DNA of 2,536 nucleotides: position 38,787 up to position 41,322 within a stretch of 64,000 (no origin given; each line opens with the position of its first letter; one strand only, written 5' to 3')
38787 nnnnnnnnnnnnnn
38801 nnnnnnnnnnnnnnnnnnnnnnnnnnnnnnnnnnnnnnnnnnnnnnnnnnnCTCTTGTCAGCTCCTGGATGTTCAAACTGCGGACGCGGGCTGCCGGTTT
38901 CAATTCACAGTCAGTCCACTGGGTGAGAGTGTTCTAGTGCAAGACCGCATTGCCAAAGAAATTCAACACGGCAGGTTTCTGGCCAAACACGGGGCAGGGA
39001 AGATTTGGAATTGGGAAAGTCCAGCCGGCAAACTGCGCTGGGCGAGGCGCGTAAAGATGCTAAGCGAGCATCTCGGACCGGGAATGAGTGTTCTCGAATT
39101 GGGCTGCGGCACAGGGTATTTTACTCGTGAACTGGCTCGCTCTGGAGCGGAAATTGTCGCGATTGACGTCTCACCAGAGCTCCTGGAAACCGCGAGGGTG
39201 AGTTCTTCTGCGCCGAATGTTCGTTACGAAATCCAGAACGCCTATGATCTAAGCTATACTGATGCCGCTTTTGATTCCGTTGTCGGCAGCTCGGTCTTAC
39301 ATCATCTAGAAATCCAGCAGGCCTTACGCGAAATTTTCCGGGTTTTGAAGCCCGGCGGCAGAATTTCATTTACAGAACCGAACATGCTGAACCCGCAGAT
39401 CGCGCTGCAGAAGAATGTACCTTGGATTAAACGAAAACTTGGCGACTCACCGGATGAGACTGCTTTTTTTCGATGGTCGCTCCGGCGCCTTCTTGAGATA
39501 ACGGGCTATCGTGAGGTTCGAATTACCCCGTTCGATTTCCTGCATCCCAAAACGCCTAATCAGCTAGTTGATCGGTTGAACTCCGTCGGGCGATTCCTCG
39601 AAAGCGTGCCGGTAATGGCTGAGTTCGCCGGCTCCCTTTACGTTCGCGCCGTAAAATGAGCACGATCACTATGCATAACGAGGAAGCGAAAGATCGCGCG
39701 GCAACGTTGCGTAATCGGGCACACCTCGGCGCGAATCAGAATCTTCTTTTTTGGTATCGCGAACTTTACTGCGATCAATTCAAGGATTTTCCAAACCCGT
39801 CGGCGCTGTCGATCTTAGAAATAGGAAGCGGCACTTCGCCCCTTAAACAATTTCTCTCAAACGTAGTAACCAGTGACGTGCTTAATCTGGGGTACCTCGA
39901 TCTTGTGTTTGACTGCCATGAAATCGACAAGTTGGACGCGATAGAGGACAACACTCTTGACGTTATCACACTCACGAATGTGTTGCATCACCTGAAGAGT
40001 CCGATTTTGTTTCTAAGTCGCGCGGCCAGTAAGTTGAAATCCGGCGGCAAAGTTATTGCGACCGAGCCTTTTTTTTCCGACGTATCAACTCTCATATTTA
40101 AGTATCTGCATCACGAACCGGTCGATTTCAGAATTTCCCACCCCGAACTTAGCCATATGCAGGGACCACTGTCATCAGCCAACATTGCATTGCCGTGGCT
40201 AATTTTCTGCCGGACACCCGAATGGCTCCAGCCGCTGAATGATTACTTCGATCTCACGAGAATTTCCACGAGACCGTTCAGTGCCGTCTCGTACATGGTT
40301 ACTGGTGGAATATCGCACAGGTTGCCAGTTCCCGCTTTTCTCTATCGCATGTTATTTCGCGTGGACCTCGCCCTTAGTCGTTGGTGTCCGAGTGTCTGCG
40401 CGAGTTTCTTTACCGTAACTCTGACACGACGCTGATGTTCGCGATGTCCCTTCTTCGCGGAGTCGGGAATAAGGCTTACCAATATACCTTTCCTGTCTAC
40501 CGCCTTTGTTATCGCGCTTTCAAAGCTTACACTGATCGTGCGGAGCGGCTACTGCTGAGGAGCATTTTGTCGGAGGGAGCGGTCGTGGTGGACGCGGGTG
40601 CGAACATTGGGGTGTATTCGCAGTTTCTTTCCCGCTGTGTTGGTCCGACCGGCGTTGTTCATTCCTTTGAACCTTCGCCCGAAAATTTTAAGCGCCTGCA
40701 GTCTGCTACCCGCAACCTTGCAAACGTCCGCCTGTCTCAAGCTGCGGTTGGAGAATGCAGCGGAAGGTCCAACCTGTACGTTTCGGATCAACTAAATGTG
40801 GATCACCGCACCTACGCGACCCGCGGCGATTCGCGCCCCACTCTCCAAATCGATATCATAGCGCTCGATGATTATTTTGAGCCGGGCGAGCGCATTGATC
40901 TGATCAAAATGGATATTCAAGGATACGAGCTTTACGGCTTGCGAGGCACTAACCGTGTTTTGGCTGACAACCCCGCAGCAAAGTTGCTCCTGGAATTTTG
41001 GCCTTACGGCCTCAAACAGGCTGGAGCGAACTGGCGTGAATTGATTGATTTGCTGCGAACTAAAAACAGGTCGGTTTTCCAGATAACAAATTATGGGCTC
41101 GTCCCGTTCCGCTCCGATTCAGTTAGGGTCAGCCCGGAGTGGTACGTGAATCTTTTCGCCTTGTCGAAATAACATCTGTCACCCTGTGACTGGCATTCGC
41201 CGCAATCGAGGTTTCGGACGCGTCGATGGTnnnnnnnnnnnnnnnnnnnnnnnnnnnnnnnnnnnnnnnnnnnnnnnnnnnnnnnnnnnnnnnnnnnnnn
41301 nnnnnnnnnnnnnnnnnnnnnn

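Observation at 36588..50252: Convergent two-arm locus: polyprenyl-P-sugar-type GT2s plus four methyltransferase domains face an operon of four GT-C-like membrane glycosyltransferases (candidate undescribed periplasmic methyl-glycan system)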

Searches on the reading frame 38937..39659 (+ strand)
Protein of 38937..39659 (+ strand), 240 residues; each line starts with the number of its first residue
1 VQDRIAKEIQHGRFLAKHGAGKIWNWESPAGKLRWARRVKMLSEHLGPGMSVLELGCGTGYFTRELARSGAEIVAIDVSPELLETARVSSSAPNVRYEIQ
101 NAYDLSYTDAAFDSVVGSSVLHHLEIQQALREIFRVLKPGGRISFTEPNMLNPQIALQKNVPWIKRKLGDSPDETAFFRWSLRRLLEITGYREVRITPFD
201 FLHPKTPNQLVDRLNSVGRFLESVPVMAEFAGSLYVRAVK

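Call 3: search_protein_families(library=pfam, proteins=[window:38937-39659:+], max_evalue=0.01)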
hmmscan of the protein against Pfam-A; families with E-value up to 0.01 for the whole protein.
window:38937-39659:+ (240 aa): 16 families
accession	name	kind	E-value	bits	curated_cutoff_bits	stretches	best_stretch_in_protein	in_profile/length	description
PF08241.18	Methyltransf_11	-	2.1e-25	89.6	21.2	1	53-144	1-94/95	Methyltransferase domain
PF13649.12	Methyltransf_25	-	7e-24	84.8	27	1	52-141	1-97/97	Methyltransferase domain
PF13847.12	Methyltransf_31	-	4.8e-21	75.4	27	1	48-155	3-119/145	Methyltransferase domain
PF13489.12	Methyltransf_23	-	1.3e-18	67.7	27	1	34-150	8-121/164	Methyltransferase domain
PF08242.18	Methyltransf_12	-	1.4e-18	67.9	30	1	53-143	1-98/98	Methyltransferase domain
PF01209.24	Ubie_methyltran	-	1.3e-13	51.3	20.1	1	35-147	35-153/233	ubiE/COQ5 methyltransferase family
PF05401.17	NodS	-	7.6e-08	32.9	24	1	37-147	32-146/201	Nodulation protein S (NodS)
PF02353.26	CMAS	-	4.4e-07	29.9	27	1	45-166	59-187/273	Mycolic acid cyclopropane synthetase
PF01135.25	PCMT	-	4.4e-06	27.1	20.3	1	39-88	66-116/210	Protein-L-isoaspartate(D-aspartate) O-methyltransferase (PCMT)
PF01728.25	FtsJ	-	7e-06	26.5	24.1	1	44-141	20-133/181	FtsJ-like methyltransferase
PF05175.20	MTS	-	0.00044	20.4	23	1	42-122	23-109/170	Methyltransferase small domain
PF20922.3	Anamorsin_N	-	0.00058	20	27.1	1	105-150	45-92/163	Anamorsin, N-terminal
PF08003.17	Methyltransf_9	-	0.0023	17.4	23.8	1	33-141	102-213/315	Protein of unknown function (DUF1698)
PF00398.26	RrnaAD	-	0.0033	17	24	1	47-106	29-89/263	Ribosomal RNA adenine dimethylase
PF13679.12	Methyltransf_32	-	0.0042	17.5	27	1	48-91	25-74/143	Methyltransferase domain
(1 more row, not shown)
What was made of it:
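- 38937..39659 (+): MT1: class I SAM methyltransferase (Methyltransf_11/25). Call 3 (89.6 bits).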

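Call 5: search_protein_families(library=ncbifam, proteins=[window:38937-39659:+], max_evalue=0.01)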
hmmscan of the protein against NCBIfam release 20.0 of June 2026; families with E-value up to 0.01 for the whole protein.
window:38937-39659:+ (240 aa): 78 families (the best 25 are shown)
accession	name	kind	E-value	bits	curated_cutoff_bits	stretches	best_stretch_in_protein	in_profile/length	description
NF043040.1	corrin_prot_MT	hypoth_equivalog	1.1e-19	70.7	180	1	40-144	32-146/216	corrinoid protein-associated methyltransferase CpaM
NF001241.0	PRK00216.1-2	equivalog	3.6e-18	66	327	1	32-174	35-183/231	demethylmenaquinone methyltransferase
NF047649.1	MTase_UXPK_star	exception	9.5e-17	60.9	460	1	45-146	74-182/283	methyltransferase/UXPK-star double selenoprotein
TIGR01934.1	MenG_MenH_UbiE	subfamily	1.3e-16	60.6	158.35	1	37-149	29-145/223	ubiquinone/menaquinone biosynthesis methyltransferase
TIGR01983.1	UbiG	equivalog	8.5e-16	57.9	102.95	1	49-146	50-152/228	bifunctional 2-polyprenyl-6-hydroxyphenol methylase/3-demethylubiquinol 3-O-methyltransferase UbiG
TIGR02072.1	BioC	equivalog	1.5e-15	57.6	184.95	1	40-146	25-133/244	malonyl-ACP O-methyltransferase BioC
NF045667.1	MTase_DVU1556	equivalog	1.6e-15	57.2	155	1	45-145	19-119/213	DVU_1556 family methyltransferase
NF041537.1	ArsM_AhpD_UU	exception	9.9e-15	54.2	510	1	47-146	75-181/345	arsenite methyltransferase/AhpD domain selenoprotein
NF007610.0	PRK10258.1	equivalog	5.6e-14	52.1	342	1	51-146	45-139/251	malonyl-ACP O-methyltransferase BioC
TIGR02021.1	BchM-ChlM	equivalog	2.3e-13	50.1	158.9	1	39-130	45-137/218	magnesium protoporphyrin IX methyltransferase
NF001244.0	PRK00216.1-5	equivalog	4.5e-13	49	216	1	40-147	42-155/236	bifunctional demethylmenaquinone methyltransferase/2-methoxy-6-polyprenyl-1,4-benzoquinol methylase UbiE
NF041536.1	ArsM_DUF2284_UU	exception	6e-13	47.9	575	1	47-147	75-182/459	arsenite methyltransferase/DUF2284 domain selenoprotein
NF004851.0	PRK06202.1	equivalog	4e-12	46.1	243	1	36-129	49-147/237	hypothetical protein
TIGR04290.1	meth_Rta_06860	hypoth_equivalog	6.1e-12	45.5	300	1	33-125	35-129/226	TIGR04290 family methyltransferase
NF041820.1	daptide_MTase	equivalog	6.4e-11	42.2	175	1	51-150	39-147/243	daptide-type RiPP biosynthesis methyltransferase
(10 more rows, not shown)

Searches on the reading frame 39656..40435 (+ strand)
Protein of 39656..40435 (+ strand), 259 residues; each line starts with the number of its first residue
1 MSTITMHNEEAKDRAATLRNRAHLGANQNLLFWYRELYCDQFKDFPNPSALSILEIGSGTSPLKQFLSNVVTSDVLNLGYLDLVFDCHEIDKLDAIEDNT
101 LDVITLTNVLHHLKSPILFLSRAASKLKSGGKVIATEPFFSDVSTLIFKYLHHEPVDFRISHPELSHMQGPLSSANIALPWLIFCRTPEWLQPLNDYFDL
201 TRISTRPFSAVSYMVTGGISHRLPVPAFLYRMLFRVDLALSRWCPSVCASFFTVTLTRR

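Call 3: search_protein_families(library=pfam, proteins=[window:39656-40435:+], max_evalue=0.01)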
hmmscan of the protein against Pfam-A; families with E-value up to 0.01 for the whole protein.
window:39656-40435:+ (259 aa): 4 families
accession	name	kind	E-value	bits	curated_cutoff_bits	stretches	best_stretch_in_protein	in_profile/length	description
PF13489.12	Methyltransf_23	-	2.1e-09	37.8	27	1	35-141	6-122/164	Methyltransferase domain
PF08241.18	Methyltransf_11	-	1.7e-06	29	21.2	1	84-134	45-94/95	Methyltransferase domain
PF08242.18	Methyltransf_12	-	5.1e-06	27.6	30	1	83-132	46-97/98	Methyltransferase domain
PF13847.12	Methyltransf_31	-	1.2e-05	25.4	27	1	78-138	51-112/145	Methyltransferase domain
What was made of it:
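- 39656..40435 (+): MT2: divergent class I SAM methyltransferase. Methyltransf_23 at 37.8 bits (call 3).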

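Call 5: search_protein_families(library=ncbifam, proteins=[window:39656-40435:+], max_evalue=0.01)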
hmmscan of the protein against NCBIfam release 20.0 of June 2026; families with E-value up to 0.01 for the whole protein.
window:39656-40435:+ (259 aa): 1 family
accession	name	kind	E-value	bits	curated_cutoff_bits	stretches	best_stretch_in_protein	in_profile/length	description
TIGR01983.1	UbiG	equivalog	0.00014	21.2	102.95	1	82-135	98-151/228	bifunctional 2-polyprenyl-6-hydroxyphenol methylase/3-demethylubiquinol 3-O-methyltransferase UbiG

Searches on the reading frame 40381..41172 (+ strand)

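Call 3: search_protein_families(library=pfam, proteins=[window:40381-41172:+], max_evalue=0.01)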
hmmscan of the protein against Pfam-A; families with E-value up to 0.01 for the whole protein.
window:40381-41172:+ (263 aa): 2 families
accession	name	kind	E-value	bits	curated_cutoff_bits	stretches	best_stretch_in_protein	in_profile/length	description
PF05050.19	Methyltransf_21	-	6.9e-16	59.3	22.7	1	71-202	1-143/173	Methyltransferase FkbM domain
PF08704.16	GCD14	-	0.00015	22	26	1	63-120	38-92/247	tRNA methyltransferase complex GCD14 subunit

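Call 5: search_protein_families(library=ncbifam, proteins=[window:40381-41172:+], max_evalue=0.01)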
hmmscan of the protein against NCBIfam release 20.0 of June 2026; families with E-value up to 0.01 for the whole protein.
window:40381-41172:+ (263 aa): 3 families
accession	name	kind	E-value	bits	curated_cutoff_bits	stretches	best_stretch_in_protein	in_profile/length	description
TIGR01444.1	fkbM_fam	subfamily_domain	1.2e-24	87.3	37.7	1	68-206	1-142/143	FkbM family methyltransferase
NF041537.1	ArsM_AhpD_UU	exception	0.0041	16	510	1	63-130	74-138/345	arsenite methyltransferase/AhpD domain selenoprotein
NF053511.1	tRNA_U34_MnmM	equivalog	0.0078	15.8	135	0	56-106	8-58/183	tRNA 5-(aminomethyl)-2-thiouridylate-methyltransferase MnmM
